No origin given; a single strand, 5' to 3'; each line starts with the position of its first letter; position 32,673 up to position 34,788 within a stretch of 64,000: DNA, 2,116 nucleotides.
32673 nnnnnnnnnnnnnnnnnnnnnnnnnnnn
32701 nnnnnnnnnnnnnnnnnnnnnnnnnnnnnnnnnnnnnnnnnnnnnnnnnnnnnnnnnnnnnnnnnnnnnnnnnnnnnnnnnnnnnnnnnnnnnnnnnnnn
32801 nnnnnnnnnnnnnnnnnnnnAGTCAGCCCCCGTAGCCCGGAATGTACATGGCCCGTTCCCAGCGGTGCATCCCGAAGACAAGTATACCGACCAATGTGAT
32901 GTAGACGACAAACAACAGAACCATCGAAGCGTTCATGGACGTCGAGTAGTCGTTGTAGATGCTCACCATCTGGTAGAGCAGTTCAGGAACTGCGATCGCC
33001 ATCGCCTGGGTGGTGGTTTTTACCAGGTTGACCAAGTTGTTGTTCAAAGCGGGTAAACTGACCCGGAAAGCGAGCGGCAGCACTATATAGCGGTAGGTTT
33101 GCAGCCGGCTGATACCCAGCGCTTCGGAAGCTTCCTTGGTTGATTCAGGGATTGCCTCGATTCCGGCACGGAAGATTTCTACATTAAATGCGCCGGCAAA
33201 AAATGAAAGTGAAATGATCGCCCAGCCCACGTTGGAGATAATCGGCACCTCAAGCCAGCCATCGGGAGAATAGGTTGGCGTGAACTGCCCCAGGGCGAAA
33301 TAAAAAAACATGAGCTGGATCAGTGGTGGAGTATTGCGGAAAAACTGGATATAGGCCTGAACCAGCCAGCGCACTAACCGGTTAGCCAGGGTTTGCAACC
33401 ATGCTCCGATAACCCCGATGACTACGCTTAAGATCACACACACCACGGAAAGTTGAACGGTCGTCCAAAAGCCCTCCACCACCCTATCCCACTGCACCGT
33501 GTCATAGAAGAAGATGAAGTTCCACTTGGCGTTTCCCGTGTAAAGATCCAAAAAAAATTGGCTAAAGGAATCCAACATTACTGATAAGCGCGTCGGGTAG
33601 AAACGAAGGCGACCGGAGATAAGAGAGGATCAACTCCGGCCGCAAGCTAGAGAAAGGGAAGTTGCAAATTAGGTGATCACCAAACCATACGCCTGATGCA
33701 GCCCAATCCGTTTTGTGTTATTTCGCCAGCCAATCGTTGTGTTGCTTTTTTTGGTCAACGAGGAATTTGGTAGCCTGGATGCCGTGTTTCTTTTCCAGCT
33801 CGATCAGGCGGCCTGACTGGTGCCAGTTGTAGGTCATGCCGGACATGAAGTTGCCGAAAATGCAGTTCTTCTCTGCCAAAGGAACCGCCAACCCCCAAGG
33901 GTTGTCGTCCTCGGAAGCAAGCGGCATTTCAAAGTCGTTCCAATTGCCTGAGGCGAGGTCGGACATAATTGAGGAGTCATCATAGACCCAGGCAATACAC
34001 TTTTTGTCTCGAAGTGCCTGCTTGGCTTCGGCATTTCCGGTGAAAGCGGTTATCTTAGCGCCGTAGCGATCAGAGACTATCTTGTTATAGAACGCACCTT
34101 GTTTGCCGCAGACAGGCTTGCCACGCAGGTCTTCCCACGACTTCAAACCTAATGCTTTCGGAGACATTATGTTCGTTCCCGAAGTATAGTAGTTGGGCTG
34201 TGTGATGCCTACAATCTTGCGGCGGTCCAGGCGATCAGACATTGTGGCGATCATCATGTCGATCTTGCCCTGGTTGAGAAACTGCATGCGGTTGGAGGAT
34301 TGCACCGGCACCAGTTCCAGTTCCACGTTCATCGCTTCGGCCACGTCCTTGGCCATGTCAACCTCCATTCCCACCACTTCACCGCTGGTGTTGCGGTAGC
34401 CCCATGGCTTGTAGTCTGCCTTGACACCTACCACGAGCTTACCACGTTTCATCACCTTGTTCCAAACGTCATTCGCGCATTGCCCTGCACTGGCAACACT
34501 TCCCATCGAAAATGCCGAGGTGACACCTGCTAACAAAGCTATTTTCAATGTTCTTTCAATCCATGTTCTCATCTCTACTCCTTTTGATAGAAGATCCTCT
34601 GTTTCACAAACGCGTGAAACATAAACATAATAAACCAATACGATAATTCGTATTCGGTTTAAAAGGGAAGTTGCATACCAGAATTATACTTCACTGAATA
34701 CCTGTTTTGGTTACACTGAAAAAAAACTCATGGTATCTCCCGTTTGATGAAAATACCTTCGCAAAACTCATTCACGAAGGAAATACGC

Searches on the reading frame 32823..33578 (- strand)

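Call 44: search_protein_families(library=ncbifam, proteins=[window:32823-33578:-], max_evalue=0.00001)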
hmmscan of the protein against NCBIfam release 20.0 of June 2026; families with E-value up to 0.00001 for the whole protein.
window:32823-33578:- (251 aa): 15 families
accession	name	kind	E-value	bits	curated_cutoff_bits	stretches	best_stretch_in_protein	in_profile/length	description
NF011680.0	PRK15100.1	equivalog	8.4e-30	104.3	300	1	34-233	16-203/222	cystine ABC transporter permease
NF008336.0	PRK11122.1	equivalog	1.8e-28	99.7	248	1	32-243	7-214/222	arginine ABC transporter permease ArtM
NF007028.0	PRK09494.1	equivalog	2.4e-28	99.5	303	1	32-246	14-218/219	glutamine ABC transporter permease GlnP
TIGR03004.1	ectoine_ehuC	equivalog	5.4e-27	95.1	196.95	1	34-243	8-205/214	ectoine/hydroxyectoine ABC transporter permease subunit EhuC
TIGR03003.1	ectoine_ehuD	equivalog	7.5e-27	94.6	205.2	1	30-243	10-211/212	ectoine/hydroxyectoine ABC transporter permease subunit EhuD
NF011651.0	PRK15069.1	subfamily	2.2e-23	82.9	306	1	34-242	20-226/237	histidine ABC transporter permease HisM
NF011714.0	PRK15135.1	subfamily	2.6e-20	73.2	319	1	33-201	9-177/228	histidine ABC transporter permease HisQ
TIGR01726.1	HEQRo_perm_3TM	subfamily_domain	2.6e-20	72.8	42.2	1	31-138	3-99/99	ABC transporter permease subunit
NF008337.0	PRK11123.1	equivalog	6.4e-20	71.6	277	1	34-229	8-217/238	arginine ABC transporter permease ArtQ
NF011687.0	PRK15107.1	equivalog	8.2e-19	68.4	318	1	33-224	16-204/224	glutamate/aspartate ABC transporter permease GltK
TIGR01581.1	Mo_ABC_porter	hypoth_equivalog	1.7e-08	34.3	210.3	1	24-173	10-159/225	ABC transporter permease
TIGR01097.1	PhnE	equivalog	3.3e-08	33.3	216.7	0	29-98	53-125/252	phosphonate ABC transporter, permease protein PhnE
TIGR00974.1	3a0107s02c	equivalog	2.7e-07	30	193.45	1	32-172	51-184/272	phosphate ABC transporter permease PstA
TIGR02141.1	modB_ABC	equivalog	8.9e-07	28.8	182.6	1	39-232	2-199/208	molybdate ABC transporter permease subunit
NF040839.1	tungstate_WtpB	equivalog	7.5e-06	25.8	340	0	25-173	34-181/251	tungstate ABC transporter permease WtpB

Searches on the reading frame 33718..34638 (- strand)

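Call 44: search_protein_families(library=ncbifam, proteins=[window:33718-34638:-], max_evalue=0.00001)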
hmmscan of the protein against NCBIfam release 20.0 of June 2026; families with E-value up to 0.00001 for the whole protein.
window:33718-34638:- (306 aa): 13 families
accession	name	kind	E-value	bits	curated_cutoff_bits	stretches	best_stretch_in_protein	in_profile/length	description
TIGR01096.1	3A0103s03R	subfamily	1.1e-25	90.5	256.35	1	62-228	21-188/250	lysine/arginine/ornithine ABC transporter substrate-binding protein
NF008426.0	PRK11260.1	equivalog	4.7e-18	65.4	312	1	35-211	10-188/266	cystine ABC transporter substrate-binding protein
NF008885.0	PRK11917.1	equivalog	4.7e-15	55.8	373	1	41-221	13-201/259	bifunctional adhesin/ABC transporter aspartate/glutamate-binding protein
NF008063.0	PRK10797.1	subfamily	1.5e-13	50.6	375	1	32-227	7-212/302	glutamate/aspartate ABC transporter substrate-binding protein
NF052427.1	StpK7MSMEG_1200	equivalog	8.5e-13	47.6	900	1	43-156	342-450/601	serine/threonine protein kinase StpK7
NF007029.0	PRK09495.1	equivalog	5.4e-12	46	303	1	62-217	21-176/248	glutamine ABC transporter substrate-binding protein GlnH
NF041765.1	ArtJ_Ecoli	equivalog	7.8e-12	45.3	510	1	65-226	20-179/243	arginine ABC transporter substrate-binding protein ArtJ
NF008112.0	PRK10859.1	equivalog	3.1e-09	35.8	354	1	31-177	9-153/483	membrane-bound lytic murein transglycosylase MltF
NF011965.0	PRK15437.1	equivalog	1.1e-07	31.7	459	1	67-193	27-153/260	histidine ABC transporter substrate-binding protein HisJ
NF041764.1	ArtI_Ecoli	equivalog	1.5e-07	31.1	522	1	72-227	27-180/243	arginine ABC transporter substrate-binding protein ArtI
NF011586.0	PRK15010.1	equivalog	7.7e-07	28.9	440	1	69-195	29-155/260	lysine/arginine/ornithine ABC transporter substrate-binding protein ArgT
NF011583.0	PRK15007.1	subfamily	8.5e-07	28.6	358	1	72-227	27-180/243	arginine ABC transporter substrate-binding protein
TIGR02995.1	ectoine_ehuB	equivalog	9.4e-07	28.4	190.9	1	34-230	2-202/275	ectoine/hydroxyectoine ABC transporter substrate-binding protein EhuB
